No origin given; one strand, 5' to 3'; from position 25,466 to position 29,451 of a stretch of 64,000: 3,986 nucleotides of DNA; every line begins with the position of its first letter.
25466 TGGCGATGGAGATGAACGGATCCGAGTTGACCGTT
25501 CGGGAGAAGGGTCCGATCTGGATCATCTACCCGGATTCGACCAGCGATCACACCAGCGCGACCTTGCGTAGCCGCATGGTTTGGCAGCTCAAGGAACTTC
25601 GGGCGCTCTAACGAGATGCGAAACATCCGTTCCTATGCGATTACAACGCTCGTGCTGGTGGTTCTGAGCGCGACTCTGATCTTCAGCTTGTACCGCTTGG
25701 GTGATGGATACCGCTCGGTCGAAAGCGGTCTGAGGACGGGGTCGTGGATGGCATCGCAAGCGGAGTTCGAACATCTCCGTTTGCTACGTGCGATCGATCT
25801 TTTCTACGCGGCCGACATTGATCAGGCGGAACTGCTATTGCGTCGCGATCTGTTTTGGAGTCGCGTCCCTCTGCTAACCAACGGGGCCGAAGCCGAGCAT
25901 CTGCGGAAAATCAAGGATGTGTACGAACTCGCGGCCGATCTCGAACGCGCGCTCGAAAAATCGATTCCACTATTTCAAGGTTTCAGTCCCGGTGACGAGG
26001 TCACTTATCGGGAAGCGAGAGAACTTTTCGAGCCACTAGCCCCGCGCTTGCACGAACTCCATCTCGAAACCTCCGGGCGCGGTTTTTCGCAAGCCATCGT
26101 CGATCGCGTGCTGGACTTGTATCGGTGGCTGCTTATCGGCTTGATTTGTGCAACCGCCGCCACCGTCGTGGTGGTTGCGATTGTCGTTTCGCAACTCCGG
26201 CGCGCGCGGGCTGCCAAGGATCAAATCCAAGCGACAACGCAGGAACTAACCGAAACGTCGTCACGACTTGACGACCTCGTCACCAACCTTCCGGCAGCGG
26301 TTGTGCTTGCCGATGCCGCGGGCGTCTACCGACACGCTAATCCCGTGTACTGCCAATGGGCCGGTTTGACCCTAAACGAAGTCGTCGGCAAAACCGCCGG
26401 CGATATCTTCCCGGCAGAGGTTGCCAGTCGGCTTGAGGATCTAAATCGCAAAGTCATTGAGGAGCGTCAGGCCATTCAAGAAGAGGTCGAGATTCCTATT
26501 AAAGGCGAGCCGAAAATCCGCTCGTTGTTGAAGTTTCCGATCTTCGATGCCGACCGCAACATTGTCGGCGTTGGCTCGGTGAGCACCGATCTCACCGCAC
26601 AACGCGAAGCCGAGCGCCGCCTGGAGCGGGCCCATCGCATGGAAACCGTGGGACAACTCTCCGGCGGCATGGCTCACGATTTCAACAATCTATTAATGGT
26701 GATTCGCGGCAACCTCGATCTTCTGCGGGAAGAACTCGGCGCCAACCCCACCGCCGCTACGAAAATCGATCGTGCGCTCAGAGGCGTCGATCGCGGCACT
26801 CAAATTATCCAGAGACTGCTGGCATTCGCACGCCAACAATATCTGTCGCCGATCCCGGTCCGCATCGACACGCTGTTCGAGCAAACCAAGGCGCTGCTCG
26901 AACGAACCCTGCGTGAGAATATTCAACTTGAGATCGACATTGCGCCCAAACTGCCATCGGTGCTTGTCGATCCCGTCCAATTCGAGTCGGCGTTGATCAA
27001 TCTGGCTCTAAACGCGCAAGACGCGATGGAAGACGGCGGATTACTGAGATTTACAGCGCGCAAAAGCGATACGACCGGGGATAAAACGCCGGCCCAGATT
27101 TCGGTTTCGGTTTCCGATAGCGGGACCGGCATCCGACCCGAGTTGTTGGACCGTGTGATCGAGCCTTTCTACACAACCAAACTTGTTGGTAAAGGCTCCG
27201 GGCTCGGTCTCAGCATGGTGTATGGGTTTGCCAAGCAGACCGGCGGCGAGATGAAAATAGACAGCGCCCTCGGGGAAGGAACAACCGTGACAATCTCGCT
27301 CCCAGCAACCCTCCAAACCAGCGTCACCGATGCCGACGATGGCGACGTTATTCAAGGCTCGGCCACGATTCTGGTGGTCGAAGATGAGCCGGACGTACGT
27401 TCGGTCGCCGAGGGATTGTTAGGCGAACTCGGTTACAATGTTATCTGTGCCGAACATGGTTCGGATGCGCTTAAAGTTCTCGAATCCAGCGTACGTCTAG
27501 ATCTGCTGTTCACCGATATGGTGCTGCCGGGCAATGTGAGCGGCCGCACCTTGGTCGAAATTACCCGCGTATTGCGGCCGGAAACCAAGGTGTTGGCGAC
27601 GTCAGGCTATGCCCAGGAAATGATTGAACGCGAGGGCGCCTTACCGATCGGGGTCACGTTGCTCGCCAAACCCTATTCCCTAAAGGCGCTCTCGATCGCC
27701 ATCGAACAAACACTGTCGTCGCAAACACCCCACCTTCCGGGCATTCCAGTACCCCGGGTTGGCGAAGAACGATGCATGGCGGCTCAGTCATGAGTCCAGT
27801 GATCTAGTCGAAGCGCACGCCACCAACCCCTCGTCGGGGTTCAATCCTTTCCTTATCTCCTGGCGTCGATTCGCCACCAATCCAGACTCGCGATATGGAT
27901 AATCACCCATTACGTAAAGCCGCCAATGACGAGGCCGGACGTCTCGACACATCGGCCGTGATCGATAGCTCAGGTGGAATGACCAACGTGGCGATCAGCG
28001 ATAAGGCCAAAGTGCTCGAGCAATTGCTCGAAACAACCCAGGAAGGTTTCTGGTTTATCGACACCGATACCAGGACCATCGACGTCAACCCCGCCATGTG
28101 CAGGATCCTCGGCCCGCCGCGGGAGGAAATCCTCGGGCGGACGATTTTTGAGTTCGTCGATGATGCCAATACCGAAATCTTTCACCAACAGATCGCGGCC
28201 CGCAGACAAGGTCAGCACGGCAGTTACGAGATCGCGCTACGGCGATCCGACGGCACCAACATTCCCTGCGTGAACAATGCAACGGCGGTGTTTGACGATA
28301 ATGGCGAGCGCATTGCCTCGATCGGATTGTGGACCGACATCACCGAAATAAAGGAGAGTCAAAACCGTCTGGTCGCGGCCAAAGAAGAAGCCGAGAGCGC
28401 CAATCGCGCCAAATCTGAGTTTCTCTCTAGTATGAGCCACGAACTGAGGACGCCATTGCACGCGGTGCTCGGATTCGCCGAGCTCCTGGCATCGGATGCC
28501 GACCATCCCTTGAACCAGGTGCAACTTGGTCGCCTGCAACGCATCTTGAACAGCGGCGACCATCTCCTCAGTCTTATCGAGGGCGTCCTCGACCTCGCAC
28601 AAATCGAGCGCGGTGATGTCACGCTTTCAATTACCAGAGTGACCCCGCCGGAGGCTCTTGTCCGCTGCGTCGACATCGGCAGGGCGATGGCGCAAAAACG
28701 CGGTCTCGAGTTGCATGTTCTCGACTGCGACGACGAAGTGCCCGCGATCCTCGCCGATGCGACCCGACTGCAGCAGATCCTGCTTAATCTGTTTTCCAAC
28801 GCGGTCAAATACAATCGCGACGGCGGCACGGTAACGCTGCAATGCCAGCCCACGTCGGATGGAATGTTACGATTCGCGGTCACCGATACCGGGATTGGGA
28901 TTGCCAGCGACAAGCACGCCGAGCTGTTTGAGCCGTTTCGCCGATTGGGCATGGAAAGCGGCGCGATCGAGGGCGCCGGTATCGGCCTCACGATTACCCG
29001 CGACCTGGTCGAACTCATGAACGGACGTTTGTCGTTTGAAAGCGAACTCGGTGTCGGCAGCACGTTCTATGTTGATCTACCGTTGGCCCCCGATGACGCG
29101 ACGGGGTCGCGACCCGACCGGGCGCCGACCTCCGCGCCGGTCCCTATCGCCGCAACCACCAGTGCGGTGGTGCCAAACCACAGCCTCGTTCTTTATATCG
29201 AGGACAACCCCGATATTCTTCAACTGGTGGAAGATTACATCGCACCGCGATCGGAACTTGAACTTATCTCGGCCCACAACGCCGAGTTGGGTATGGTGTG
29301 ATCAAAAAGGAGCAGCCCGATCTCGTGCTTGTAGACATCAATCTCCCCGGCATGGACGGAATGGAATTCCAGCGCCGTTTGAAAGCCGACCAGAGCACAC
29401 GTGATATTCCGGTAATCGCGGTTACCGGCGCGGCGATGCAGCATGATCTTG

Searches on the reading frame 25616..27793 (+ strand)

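Call 53: search_protein_families(library=ncbifam, proteins=[window:25616-27793:+], max_evalue=0.00001)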
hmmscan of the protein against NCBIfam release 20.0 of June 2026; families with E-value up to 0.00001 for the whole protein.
window:25616-27793:+ (725 aa): 78 families (the best 25 are shown)
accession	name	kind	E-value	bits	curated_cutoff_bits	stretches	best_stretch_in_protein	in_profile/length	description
NF010076.0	PRK13557.1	subfamily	1.1e-105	354.2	631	1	241-702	58-535/540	histidine kinase famiy protein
NF046020.1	HisKinCckABruc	equivalog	1e-83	281.7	1000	1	324-700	459-867/868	cell cycle histidine kinase CckA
NF046026.1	HisKinCckACaul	equivalog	3.4e-75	253.5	1000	1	195-700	160-676/678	cell cycle histidine kinase CckA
NF010411.0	PRK13837.1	equivalog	1.6e-64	218.3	647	1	329-704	434-816/828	two-component system VirA-like sensor kinase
NF008468.0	PRK11360.1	equivalog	6.5e-60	203.1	646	1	204-568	256-612/616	two-component system sensor histidine kinase AtoS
NF052574.1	HisKinEspCMyxo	equivalog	6.5e-49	166.8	1200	1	184-699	259-782/785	serine histidine kinase EspC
NF052573.1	HisKinEspAMyxo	equivalog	2.7e-40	138.1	1400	1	206-652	243-701/755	serine histidine kinase EspA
NF007688.0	PRK10364.1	equivalog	1.4e-37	129.5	479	1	328-567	223-454/460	two-component system sensor histidine kinase ZraS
NF008302.0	PRK11091.1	equivalog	7e-34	117.1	838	1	203-699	142-642/779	aerobic respiration two-component sensor histidine kinase ArcB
TIGR02956.1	TMAO_torS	equivalog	1.4e-29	102.8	676.5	1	412-703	534-823/967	TMAO reductase system sensor histidine kinase/response regulator TorS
NF046044.1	PnpS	equivalog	1.1e-27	97.1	400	1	198-563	37-390/390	two-component system histidine kinase PnpS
NF047466.1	hybrid_RR_LvrB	exception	3.5e-27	95.6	500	1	331-564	138-376/377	hybrid histidine kinase/response regulator LvrB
NF038348.1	T2SS_HK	subfamily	7.3e-26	90.7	450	1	381-564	398-573/574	histidine kinase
NF041777.1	sens_FixL_Rhizob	equivalog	1.8e-24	86.2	850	1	334-565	251-482/485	sensor protein FixL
NF047497.1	HK_LIC_12097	equivalog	5e-24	84.7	500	1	279-564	85-366/367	LIC_12097 family sensor histidine kinase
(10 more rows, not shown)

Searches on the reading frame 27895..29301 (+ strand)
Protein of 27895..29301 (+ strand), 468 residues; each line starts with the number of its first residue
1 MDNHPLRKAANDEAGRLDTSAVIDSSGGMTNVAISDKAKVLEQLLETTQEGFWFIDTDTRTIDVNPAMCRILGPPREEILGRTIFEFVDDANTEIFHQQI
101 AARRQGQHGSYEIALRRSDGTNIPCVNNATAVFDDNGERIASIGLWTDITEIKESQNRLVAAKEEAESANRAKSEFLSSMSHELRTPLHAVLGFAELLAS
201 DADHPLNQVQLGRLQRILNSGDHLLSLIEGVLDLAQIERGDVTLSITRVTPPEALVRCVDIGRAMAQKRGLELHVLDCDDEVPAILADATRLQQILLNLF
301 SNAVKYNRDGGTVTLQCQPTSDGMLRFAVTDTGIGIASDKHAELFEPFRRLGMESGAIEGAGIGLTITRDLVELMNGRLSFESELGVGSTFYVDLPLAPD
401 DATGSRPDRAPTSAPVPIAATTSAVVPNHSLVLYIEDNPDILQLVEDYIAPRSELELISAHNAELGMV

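Call 53: search_protein_families(library=ncbifam, proteins=[window:27895-29301:+], max_evalue=0.00001)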
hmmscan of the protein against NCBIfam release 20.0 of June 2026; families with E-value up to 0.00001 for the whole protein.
window:27895-29301:+ (468 aa): 77 families (the best 25 are shown)
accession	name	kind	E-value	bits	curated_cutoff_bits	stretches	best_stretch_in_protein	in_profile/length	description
TIGR02956.1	TMAO_torS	equivalog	1.8e-66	225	676.5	1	161-439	452-711/967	TMAO reductase system sensor histidine kinase/response regulator TorS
NF038297.2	hybrid_HK_HrmK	equivalog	1.9e-58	198.5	725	1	148-450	210-511/607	hybrid histidine kinase/response regulator HrmK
NF041947.1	LuxQ_Vibrio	equivalog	3e-58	197.5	1200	1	127-438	428-731/843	quorum-sensing autoinducer 2 sensor kinase/phosphatase LuxQ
NF046044.1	PnpS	equivalog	2.9e-56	191.2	400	1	23-396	39-390/390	two-component system histidine kinase PnpS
NF008302.0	PRK11091.1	equivalog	4.8e-54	183.8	838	1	30-398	146-506/779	aerobic respiration two-component sensor histidine kinase ArcB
NF011874.0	PRK15347.1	equivalog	4e-53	180.7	852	1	152-399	377-616/921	two component system sensor kinase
NF047874.1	MASE3_PAS_HK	subfamily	3.2e-52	178.2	560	1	31-397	257-625/655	MASE3 domain-containing sensor histidine kinase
NF008318.0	PRK11107.1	equivalog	3.5e-51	174.3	890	1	155-401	274-522/920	two-component sensor histidine kinase BarA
NF008543.0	PRK11466.1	equivalog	8.2e-47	159.6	982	1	161-402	432-667/914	TMAO reductase system sensor histidine kinase/response regulator TorS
NF008099.0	PRK10841.1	equivalog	1.7e-44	151.9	920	1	161-399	458-692/949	two-component system sensor histidine kinase RcsC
TIGR02966.1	phoR_proteo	equivalog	5.8e-43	147.2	334.2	1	158-394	97-332/333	phosphate regulon sensor histidine kinase PhoR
NF050805.1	CellDivHKDivJCaul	equivalog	1.7e-41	142.1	1000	1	143-397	268-520/531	cell cycle sensor histidine kinase DivJ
NF045901.1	HisKinLetSLeg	equivalog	4.3e-40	137.5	1650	1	150-397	270-518/906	two-component system sensor histidine kinase LetS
NF045911.1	TCSHisKinNblS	equivalog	4.5e-40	137.6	1000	1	35-397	263-620/621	two-component system sensor histidine kinase NblS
NF045595.1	HK_scytonemin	equivalog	4.3e-39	134.4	865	1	30-397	273-635/637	scytonemin biosynthesis sensor histidine kinase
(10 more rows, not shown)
